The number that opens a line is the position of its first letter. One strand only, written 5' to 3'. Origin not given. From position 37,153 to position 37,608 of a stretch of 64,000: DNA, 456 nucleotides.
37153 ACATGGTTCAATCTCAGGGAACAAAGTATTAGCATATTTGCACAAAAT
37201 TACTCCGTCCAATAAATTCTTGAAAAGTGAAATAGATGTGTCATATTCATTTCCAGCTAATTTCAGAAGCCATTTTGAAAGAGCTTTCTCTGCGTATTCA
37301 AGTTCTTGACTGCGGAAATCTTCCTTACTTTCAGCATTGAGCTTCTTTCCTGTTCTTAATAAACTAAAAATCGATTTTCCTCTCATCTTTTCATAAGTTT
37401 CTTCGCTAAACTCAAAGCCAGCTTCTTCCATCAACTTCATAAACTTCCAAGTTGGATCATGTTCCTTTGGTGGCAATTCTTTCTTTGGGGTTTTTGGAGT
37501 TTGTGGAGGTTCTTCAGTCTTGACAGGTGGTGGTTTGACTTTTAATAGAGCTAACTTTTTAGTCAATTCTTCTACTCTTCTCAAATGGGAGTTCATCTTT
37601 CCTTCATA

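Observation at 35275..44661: Giant 3129-aa CH-domain coiled-coil protein with a C-terminal LRR-like region and recent intragenic duplications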

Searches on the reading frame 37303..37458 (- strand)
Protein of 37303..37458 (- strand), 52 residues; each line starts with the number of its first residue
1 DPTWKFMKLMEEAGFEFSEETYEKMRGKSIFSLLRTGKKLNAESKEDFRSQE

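Call 74: search_protein_families(library=pfam, proteins=[window:37303-37458:-], max_evalue=10)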
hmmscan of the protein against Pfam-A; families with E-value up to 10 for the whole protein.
seq(52 aa): 0 families
